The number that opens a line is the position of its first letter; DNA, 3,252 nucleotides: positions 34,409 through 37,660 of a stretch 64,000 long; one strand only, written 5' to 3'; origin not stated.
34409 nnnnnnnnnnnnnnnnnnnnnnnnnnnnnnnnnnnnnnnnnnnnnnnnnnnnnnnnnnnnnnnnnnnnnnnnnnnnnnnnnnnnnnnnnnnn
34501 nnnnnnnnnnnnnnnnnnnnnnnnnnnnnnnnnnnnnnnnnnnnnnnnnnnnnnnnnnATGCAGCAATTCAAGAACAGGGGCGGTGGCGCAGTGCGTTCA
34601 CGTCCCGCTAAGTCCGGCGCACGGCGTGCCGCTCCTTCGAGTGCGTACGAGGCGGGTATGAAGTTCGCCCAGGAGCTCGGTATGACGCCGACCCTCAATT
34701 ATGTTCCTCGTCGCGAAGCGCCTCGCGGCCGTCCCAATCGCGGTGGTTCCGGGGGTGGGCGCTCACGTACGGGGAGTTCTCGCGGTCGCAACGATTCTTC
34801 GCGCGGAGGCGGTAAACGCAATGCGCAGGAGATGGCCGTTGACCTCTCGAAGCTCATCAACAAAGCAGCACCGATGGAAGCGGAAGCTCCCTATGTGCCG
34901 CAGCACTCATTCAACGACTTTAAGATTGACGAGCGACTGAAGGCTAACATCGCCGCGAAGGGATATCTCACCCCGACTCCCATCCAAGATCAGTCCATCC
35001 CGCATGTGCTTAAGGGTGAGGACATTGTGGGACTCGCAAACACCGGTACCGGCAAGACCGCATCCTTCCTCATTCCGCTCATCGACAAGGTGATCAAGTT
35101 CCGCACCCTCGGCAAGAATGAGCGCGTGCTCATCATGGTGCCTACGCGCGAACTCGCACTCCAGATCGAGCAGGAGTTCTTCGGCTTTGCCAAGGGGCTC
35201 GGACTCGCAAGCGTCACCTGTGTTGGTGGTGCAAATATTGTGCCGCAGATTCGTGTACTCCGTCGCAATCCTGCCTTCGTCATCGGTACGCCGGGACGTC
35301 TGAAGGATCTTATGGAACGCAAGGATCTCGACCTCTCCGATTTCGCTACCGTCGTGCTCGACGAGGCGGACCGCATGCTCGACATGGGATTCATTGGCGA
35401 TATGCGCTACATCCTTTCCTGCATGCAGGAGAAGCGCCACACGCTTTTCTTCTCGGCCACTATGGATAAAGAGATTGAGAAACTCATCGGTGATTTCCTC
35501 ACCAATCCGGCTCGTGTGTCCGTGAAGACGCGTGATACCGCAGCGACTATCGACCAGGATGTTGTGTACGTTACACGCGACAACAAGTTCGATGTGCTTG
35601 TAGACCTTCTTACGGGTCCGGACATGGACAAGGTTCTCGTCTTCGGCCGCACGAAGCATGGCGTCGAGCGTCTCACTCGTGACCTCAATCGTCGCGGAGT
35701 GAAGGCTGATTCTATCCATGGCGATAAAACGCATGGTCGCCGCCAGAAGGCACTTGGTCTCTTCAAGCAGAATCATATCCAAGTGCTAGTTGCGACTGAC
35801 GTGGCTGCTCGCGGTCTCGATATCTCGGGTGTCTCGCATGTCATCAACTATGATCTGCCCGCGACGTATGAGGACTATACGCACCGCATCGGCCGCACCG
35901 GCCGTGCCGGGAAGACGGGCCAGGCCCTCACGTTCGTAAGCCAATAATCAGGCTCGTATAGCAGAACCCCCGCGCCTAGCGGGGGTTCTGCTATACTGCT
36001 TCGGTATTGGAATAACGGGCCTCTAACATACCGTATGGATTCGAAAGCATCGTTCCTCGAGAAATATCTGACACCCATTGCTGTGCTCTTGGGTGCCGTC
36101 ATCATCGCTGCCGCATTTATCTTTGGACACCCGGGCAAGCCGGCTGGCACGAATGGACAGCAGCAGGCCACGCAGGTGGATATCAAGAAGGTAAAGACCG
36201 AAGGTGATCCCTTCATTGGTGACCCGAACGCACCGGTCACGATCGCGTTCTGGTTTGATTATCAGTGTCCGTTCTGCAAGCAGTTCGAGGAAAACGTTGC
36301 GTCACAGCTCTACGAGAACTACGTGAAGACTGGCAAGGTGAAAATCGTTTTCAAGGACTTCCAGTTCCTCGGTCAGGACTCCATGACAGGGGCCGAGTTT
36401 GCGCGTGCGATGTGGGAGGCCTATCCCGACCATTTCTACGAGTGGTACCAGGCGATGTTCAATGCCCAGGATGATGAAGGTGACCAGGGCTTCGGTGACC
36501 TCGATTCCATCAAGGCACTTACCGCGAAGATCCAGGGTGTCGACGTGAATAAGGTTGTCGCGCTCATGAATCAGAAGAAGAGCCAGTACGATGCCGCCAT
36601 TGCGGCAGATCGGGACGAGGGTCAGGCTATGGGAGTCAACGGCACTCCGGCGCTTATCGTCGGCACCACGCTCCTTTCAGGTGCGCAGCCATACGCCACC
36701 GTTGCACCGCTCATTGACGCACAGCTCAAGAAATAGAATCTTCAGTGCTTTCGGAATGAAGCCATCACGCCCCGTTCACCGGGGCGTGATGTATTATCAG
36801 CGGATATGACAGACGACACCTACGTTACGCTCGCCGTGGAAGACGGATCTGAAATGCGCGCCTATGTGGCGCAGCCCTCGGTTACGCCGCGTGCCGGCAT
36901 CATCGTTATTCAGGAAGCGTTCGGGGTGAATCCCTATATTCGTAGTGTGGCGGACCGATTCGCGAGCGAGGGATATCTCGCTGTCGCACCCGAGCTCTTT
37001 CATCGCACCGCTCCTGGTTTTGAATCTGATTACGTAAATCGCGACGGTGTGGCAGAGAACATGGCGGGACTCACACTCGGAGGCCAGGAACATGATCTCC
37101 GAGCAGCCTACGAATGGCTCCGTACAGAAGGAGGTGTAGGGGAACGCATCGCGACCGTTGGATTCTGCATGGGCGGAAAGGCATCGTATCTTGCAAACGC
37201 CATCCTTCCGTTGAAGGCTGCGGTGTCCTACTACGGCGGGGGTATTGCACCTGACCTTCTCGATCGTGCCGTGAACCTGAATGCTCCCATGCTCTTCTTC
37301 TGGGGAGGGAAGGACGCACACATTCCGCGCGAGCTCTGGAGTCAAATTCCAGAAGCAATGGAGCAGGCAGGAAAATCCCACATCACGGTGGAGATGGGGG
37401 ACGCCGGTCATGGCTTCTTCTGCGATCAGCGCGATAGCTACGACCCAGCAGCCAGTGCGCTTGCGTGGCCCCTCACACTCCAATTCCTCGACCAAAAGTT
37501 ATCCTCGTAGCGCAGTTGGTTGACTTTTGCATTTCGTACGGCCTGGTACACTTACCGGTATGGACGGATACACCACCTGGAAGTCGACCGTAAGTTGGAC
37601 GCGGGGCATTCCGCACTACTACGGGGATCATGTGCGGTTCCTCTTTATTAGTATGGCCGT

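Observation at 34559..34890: Arg/Gly-rich N-terminal extensions on both the DEAD-box helicase and RNase J (55380-55637)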

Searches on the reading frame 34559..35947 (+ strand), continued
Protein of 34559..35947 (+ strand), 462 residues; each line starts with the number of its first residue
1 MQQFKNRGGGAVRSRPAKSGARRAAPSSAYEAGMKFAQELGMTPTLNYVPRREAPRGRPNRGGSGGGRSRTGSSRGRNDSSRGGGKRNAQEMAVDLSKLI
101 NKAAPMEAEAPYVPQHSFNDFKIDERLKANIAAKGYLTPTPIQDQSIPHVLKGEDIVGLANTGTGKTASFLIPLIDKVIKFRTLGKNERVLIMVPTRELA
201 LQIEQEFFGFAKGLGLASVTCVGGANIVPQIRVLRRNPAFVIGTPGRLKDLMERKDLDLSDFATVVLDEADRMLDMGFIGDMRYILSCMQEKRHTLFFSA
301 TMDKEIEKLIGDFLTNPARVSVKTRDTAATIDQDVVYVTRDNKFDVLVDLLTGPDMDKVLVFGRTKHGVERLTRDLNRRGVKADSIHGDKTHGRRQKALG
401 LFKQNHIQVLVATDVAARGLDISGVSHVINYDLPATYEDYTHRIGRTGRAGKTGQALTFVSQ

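Call 23: find_related_loci(query=window:34559-35947:+, collection=genome_contigs, flank=2500)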
Query window:34559-35947:+ (462 aa) in genome_contigs; peptide patterns used: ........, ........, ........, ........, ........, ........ (x = any residue, [..] = any of these).
154 stretches matched a pattern; 98 encode a relative of the query (tblastn E <= 1e-3); the best 80 are kept; 80 distinct loci.
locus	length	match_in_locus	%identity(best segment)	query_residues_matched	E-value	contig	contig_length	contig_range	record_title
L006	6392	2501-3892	78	1-461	0e+0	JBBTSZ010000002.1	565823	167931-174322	MAG: Patescibacteria group bacterium isolate H41-bin015_1 H41_bin015_1_000000000002, whole genome shotgun sequence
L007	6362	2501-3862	77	1-461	0e+0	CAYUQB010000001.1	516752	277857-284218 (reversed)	MAG TPA_asm: uncultured Candidatus Saccharibacteria bacterium isolate binchicken_co110_140 genome assembly, contig: NODE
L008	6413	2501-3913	76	1-462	0e+0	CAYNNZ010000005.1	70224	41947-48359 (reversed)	MAG TPA_asm: uncultured Candidatus Saccharibacteria bacterium isolate SRP170004_co1_499 genome assembly, contig: NODE_42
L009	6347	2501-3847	71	16-460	0e+0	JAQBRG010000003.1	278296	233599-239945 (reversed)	MAG: Parcubacteria group bacterium isolate RYN_393 scaffold_77704, whole genome shotgun sequence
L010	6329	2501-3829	70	27-461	0e+0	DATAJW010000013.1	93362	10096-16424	MAG TPA_asm: Candidatus Paceibacterota bacterium isolate SMAG_U6922 k141_2738, whole genome shotgun sequence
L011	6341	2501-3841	69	15-461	0e+0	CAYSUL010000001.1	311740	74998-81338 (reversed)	MAG TPA_asm: uncultured Candidatus Saccharibacteria bacterium isolate SRP302447_co1_302 genome assembly, contig: NODE_93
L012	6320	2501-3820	69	16-460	0e+0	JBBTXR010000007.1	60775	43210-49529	MAG: Patescibacteria group bacterium isolate H51-bin099_1 H51_bin099_1_000000000007, whole genome shotgun sequence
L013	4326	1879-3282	66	6-461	0e+0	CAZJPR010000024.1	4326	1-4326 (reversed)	MAG TPA_asm: uncultured Candidatus Saccharibacteria bacterium isolate SRP342105_co1_233 genome assembly, contig: NODE_29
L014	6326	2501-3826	70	36-462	0e+0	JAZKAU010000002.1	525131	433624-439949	MAG: Patescibacteria group bacterium isolate ADI_H3L2_1_122_18_3-bin046 ADIH3L21_B046_0_000000000002, whole genome shotg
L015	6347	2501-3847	69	22-461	0e+0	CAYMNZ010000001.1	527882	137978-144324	MAG TPA_asm: uncultured Candidatus Saccharibacteria bacterium isolate SRP128246_co1_424 genome assembly, contig: NODE_4_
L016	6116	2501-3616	76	85-460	0e+0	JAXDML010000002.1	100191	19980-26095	MAG: Candidatus Parcubacteria bacterium isolate BP_640 scaffold_2127223, whole genome shotgun sequence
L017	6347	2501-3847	68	22-461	0e+0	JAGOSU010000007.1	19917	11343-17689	MAG: Candidatus Paceibacterota bacterium isolate Gw_Eff_bin_347 Gw_Eff_5692_length_19917_cov_7.968418, whole genome shot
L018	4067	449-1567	74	86-461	0e+0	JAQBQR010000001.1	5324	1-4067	MAG: Parcubacteria group bacterium isolate RYN_378 scaffold_983860, whole genome shotgun sequence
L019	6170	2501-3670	66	66-460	8e-169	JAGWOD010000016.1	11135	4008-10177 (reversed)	MAG: Patescibacteria group bacterium isolate REEB248 contig-150_9143, whole genome shotgun sequence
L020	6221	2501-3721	59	59-460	2e-160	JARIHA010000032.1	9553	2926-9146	MAG: Candidatus Taylorbacteria bacterium isolate CullarsAll.DT.40 k141_933475, whole genome shotgun sequence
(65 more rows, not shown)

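Call 31: find_encoding_contigs(protein=P0001, flank=10000, max_places=1)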
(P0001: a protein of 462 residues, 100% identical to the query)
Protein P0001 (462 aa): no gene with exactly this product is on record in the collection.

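Call 49: predict_structure(alignment_id=A1)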
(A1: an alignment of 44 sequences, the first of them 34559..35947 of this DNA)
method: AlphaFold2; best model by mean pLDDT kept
length: 462 residues; sequences in the alignment: 44
mean_pLDDT: 73.4   pTM: 0.59
mean pLDDT of the five models: 73.4, 72.8, 72.8, 72.2, 71.4
residues with pLDDT >= 90: 128; 70-90: 166; 50-70: 65; < 50: 103
segments of 3 or more residues with pLDDT < 50: 1-25, 44-95, 98-108, 163-165, 325-332
pLDDT, mean of each block of 10 residues (from residue 1): 43 41 54 71 48 39 34 35 36 47 46 81 91 84 88 87 56 92 91 88 86 88 64 85 93 93 92 83 94 89 80 87 52 72 93 89 88 96 89 82 92 74 77 64 55 67 75
secondary structure, 60 per line:
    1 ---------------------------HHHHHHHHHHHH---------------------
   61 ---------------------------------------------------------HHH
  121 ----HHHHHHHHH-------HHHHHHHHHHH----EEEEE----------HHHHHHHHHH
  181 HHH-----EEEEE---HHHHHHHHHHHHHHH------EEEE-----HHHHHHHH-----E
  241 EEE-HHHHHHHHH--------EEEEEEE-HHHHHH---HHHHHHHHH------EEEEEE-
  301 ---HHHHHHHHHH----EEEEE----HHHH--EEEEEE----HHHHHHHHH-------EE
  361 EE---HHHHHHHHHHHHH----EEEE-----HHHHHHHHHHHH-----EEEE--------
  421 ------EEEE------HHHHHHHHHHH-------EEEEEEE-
elements in order: H28-39 H125-133 H141-151 E156-160 H171-183 E189-193 H197-211 E218-221 H227-234 E240-243 H245-253 E262-268 H270-275 H279-287 E294-299 H304-313 E318-322 H327-330 E333-338 H343-351 E359-362 H366-378 E383-386 H392-403 E409-412 E427-430 H437-447 E455-461

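Call 78: search_solved_structures(query=window:34559-35947:+, max_evalue=1e-40)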
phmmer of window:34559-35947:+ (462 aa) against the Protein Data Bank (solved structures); distinct sequences matched with E-value up to 1e-40: 87 (the best 60 are shown).
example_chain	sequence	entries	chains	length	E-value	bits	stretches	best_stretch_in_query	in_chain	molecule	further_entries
5ivl_B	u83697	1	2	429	5.2e-86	292.6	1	118-461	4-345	DEAD-box ATP-dependent RNA helicase CshA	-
4kbf_A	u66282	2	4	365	2e-74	254.4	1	118-457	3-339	Heat resistant RNA dependent ATPase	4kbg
2db3_A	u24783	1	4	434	4e-74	253.4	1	110-460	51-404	ATP-dependent RNA helicase vasa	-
7liu_A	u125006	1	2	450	2.5e-73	250.8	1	104-461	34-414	ATP-dependent RNA helicase DDX3X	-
5e7i_B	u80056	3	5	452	2.5e-73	250.8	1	104-461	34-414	ATP-dependent RNA helicase DDX3X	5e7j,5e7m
6o5f_A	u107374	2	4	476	6.5e-73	249.5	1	104-461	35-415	ATP-dependent RNA helicase DDX3X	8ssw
2i4i_A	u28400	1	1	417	8.4e-73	249.1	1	114-461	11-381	ATP-dependent RNA helicase DDX3X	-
6cz5_A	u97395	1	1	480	9.3e-73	248.9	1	104-461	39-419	ATP-dependent RNA helicase DDX3X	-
9e2c_A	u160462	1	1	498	3.7e-72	247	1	104-461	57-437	Isoform 2 of ATP-dependent RNA helicase DDX3X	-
4pxa_A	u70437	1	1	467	5e-72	246.5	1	104-461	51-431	ATP-dependent RNA helicase DDX3X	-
8dpe_A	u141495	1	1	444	4.4e-71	243.4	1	94-460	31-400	ATP-dependent RNA helicase DDX42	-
8ark_A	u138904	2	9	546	9.6e-71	242.3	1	117-461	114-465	ATP-dependent RNA helicase DBP2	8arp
1hv8_A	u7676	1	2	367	1.9e-70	241.3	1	116-461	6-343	PUTATIVE ATP-DEPENDENT RNA HELICASE MJ0669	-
8c6j_CD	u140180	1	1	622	2.6e-70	240.9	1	112-461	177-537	Probable ATP-dependent RNA helicase DDX41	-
8hk1_E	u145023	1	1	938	4.4e-70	240.1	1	94-460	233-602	ATP-dependent RNA helicase DDX42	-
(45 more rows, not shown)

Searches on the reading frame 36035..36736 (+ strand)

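Call 70: search_protein_families(library=pfam, proteins=[window:36035-36736:+], max_evalue=0.00001)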
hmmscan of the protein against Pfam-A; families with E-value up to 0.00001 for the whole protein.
window:36035-36736:+ (233 aa): 2 families
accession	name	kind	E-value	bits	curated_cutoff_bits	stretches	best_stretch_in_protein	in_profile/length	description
PF13462.12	Thioredoxin_4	-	3e-32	112.5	23.2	1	55-229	2-165/165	Thioredoxin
PF01323.26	DSBA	-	1.2e-16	61.6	25.6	1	69-224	1-187/191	DSBA-like thioredoxin domain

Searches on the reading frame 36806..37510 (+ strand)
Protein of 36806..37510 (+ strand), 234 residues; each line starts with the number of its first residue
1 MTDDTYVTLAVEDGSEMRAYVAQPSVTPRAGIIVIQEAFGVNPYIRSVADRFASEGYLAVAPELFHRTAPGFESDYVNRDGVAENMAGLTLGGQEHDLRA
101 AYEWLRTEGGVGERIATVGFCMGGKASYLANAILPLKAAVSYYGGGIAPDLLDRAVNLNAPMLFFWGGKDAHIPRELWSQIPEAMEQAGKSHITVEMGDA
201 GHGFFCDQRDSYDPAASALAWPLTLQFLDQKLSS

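Call 70: search_protein_families(library=pfam, proteins=[window:36806-37510:+], max_evalue=0.00001)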
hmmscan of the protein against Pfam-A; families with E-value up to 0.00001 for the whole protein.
window:36806-37510:+ (234 aa): 1 family
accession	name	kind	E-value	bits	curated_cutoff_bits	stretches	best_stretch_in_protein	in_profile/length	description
PF01738.24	DLH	-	4.9e-43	147.7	21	1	17-230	1-215/217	Dienelactone hydrolase family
